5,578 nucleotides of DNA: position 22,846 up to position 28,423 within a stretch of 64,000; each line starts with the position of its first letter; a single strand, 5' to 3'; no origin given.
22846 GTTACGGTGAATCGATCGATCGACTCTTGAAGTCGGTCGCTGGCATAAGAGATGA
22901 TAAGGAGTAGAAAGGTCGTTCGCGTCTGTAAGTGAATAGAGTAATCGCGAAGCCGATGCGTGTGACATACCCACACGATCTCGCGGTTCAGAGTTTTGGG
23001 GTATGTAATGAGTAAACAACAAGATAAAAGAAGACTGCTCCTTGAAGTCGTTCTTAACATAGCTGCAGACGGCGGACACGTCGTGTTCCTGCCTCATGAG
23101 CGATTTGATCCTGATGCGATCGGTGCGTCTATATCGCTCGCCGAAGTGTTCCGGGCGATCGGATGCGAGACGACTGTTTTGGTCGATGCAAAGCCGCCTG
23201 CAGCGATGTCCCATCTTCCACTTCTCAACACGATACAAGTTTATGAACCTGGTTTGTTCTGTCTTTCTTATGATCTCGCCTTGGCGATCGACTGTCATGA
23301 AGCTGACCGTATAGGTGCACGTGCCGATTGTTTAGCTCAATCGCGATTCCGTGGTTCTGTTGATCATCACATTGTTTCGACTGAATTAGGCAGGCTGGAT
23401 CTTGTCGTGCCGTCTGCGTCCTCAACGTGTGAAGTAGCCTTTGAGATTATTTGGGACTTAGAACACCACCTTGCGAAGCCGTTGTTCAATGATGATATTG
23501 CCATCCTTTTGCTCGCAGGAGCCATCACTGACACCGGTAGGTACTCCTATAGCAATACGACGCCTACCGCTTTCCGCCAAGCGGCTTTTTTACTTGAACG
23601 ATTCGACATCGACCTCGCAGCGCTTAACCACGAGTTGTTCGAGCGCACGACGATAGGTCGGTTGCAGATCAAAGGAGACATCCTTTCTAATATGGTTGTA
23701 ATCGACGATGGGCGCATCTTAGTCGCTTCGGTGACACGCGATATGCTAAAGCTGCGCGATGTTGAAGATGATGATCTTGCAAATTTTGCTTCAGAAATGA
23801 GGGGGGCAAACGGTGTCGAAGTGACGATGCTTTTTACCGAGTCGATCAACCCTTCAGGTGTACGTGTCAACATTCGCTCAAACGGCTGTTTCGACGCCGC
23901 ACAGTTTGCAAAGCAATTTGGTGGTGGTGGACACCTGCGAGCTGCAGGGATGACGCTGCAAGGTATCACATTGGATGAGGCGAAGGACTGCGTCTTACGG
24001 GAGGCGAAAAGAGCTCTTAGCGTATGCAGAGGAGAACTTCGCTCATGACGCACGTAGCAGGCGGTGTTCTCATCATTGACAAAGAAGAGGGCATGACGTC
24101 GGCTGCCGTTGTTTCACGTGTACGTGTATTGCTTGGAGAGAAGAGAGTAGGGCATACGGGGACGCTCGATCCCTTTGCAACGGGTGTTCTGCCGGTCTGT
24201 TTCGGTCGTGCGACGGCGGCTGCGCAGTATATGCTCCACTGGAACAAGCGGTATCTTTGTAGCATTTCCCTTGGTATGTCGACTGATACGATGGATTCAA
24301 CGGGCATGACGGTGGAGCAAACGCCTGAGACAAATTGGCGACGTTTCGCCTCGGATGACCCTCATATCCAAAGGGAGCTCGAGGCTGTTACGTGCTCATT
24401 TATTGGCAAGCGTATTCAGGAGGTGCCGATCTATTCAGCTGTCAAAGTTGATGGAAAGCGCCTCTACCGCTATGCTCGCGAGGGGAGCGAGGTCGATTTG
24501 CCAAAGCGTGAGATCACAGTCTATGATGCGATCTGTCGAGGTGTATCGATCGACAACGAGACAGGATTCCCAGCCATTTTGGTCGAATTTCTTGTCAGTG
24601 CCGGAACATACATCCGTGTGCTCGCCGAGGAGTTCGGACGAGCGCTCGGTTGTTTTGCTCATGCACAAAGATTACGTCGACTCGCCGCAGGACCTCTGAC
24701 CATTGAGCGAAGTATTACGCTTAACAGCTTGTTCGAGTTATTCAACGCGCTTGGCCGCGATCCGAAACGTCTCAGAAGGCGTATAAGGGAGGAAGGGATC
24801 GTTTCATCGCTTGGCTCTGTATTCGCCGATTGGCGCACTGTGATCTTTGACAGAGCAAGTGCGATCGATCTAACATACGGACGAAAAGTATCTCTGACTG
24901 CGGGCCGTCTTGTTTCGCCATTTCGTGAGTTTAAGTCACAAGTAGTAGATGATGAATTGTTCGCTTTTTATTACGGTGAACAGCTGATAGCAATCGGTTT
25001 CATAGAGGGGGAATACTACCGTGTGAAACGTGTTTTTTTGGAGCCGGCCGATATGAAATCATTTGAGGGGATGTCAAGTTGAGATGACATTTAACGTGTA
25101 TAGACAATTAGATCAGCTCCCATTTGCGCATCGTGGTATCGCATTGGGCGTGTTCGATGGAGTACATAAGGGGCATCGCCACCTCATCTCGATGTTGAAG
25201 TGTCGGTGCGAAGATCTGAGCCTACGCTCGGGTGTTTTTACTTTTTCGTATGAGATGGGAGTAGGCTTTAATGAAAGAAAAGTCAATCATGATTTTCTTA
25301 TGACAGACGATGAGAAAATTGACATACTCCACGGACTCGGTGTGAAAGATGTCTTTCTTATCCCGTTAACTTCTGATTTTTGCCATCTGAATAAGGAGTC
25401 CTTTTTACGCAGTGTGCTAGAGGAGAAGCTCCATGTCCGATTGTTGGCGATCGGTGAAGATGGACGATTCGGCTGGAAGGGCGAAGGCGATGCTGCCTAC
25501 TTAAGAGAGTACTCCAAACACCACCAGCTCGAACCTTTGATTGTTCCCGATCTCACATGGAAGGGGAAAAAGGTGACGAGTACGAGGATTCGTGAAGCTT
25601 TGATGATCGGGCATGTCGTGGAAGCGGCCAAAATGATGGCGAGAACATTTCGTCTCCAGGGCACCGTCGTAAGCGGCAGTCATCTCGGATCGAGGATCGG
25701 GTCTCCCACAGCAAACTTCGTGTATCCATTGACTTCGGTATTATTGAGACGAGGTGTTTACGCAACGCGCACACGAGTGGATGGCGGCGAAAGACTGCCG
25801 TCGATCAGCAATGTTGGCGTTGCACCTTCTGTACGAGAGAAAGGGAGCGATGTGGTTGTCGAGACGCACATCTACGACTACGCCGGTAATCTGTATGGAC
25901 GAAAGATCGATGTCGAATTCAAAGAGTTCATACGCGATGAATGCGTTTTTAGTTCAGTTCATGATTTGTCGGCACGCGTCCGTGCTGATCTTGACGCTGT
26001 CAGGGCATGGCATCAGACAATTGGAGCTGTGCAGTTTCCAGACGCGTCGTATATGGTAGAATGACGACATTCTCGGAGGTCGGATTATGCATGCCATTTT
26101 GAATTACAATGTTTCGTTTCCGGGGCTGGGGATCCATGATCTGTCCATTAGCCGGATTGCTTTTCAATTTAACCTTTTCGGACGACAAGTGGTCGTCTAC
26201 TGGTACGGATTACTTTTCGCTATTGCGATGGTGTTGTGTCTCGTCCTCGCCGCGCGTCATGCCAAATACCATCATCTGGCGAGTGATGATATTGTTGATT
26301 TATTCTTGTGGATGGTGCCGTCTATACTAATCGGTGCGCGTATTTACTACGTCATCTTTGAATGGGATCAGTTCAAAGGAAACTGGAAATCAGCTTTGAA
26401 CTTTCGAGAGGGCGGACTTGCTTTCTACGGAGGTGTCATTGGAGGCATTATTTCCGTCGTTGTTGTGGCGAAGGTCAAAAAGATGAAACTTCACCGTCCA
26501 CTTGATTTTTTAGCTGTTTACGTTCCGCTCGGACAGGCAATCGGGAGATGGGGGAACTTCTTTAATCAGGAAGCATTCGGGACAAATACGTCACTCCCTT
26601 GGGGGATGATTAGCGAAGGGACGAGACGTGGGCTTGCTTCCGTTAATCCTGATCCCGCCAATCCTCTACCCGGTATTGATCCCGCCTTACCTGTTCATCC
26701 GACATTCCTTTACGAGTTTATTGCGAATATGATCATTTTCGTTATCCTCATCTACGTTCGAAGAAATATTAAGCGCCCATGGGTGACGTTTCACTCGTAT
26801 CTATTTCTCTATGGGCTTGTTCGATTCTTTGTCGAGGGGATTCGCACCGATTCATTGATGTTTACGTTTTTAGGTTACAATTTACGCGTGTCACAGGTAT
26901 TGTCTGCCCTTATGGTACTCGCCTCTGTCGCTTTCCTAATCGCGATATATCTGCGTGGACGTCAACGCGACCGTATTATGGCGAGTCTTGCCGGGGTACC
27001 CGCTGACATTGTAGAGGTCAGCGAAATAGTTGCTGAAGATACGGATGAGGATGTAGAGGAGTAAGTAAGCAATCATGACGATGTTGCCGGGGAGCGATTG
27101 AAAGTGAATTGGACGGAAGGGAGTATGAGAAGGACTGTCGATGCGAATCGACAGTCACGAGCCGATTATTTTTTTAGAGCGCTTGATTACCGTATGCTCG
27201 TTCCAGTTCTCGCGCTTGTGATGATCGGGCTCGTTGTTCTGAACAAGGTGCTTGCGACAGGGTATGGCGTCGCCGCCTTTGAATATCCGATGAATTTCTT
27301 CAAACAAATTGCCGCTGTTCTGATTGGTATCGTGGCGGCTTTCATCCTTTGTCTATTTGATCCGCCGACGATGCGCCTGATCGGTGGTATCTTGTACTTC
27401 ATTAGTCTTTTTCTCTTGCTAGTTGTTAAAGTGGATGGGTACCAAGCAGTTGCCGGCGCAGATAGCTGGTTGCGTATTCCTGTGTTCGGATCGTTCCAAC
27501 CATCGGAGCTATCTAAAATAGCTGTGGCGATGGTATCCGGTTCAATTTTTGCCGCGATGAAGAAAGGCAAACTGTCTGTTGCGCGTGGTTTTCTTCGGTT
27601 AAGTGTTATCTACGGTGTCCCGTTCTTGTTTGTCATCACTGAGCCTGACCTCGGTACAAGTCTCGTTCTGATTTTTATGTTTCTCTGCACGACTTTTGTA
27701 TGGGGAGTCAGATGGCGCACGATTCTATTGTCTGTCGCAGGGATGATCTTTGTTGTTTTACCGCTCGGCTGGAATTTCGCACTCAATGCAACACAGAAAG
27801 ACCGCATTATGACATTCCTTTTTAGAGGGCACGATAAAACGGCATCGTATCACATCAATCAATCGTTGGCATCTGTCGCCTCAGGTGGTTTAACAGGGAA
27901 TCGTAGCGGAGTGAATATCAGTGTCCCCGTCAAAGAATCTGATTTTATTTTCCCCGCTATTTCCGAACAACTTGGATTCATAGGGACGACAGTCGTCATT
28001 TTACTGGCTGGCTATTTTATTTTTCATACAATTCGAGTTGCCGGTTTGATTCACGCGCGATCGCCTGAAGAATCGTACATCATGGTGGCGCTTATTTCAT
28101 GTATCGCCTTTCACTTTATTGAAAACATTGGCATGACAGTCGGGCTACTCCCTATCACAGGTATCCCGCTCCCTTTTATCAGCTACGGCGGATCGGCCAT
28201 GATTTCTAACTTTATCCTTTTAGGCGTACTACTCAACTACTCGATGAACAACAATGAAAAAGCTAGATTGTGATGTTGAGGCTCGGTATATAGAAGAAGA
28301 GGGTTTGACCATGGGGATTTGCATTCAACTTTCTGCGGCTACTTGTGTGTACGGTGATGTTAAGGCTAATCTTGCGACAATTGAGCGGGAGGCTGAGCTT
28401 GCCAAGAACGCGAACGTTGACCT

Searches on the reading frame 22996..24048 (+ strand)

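Call 53: search_protein_families(library=pfam, proteins=[window:22996-24048:+], max_evalue=0.00001)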
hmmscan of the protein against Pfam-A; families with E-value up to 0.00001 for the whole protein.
window:22996-24048:+ (350 aa): 2 families
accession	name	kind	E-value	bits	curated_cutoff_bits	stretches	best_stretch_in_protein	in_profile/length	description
PF01368.27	DHH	-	1.4e-12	48.4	28.1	1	29-175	2-124/125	DHH family, N-terminal domain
PF02272.25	DHHA1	-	2.7e-11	44.3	25.9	1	254-333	11-96/102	DHHA1 domain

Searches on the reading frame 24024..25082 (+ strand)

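Call 53: search_protein_families(library=pfam, proteins=[window:24024-25082:+], max_evalue=0.00001)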
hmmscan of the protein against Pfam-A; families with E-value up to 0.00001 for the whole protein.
window:24024-25082:+ (352 aa): 2 families
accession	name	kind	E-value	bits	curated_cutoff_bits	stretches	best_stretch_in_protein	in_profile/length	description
PF01509.24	TruB_N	-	3.4e-42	144.8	27.3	1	35-197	2-149/149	TruB family pseudouridylate synthase (N terminal domain)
PF16198.10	TruB_C_2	-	7.3e-09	36.1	29.3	1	198-254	1-58/66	tRNA pseudouridylate synthase B C-terminal domain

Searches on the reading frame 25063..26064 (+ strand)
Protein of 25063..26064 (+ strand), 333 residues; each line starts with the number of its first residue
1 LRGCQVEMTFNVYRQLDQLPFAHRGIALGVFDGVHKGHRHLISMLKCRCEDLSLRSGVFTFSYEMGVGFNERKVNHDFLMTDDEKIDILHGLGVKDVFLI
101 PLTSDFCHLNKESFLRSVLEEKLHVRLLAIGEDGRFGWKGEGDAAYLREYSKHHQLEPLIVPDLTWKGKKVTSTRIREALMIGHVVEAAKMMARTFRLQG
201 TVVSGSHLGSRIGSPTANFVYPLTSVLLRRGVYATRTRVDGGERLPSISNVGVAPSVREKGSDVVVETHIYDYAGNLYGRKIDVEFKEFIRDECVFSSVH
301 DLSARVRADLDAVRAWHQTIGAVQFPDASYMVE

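Call 53: search_protein_families(library=pfam, proteins=[window:25063-26064:+], max_evalue=0.00001)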
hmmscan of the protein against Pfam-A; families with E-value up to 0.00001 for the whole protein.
window:25063-26064:+ (333 aa): 2 families
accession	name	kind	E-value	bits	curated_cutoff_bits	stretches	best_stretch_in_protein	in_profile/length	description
PF06574.18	FAD_syn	-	1.4e-33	116.4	27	1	26-175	10-158/158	FAD synthetase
PF01687.23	Flavokinase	-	1.2e-31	109.9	19.6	1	193-316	2-123/124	Riboflavin kinase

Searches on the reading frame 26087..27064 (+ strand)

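Call 54: search_protein_families(library=pfam, proteins=[window:26087-27064:+], max_evalue=0.00001)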
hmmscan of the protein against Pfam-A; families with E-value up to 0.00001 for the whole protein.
window:26087-27064:+ (325 aa): 1 family
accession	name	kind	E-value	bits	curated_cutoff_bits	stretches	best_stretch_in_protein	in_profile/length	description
PF01790.23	LGT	-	1.6e-70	237.6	24.9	1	34-285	8-239/240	Prolipoprotein diacylglyceryl transferase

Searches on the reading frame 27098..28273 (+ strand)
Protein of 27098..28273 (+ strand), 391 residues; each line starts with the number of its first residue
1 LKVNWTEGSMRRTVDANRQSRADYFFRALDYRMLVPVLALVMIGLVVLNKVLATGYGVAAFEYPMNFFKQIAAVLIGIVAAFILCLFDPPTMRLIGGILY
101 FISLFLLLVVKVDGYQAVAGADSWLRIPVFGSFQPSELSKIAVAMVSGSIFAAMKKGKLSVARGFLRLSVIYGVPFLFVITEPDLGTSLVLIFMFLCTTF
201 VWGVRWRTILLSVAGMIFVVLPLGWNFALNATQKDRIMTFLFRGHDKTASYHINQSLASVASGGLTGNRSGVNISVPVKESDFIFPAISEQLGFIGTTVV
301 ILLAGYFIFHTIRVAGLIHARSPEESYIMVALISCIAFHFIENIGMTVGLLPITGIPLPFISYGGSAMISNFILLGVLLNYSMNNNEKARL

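Call 54: search_protein_families(library=pfam, proteins=[window:27098-28273:+], max_evalue=0.00001)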
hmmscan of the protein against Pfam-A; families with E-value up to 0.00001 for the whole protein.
window:27098-28273:+ (391 aa): 1 family
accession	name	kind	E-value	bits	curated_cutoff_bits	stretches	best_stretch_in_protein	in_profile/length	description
PF01098.24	FTSW_RODA_SPOVE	-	1e-69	235.6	26.4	1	34-386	4-355/356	Cell cycle protein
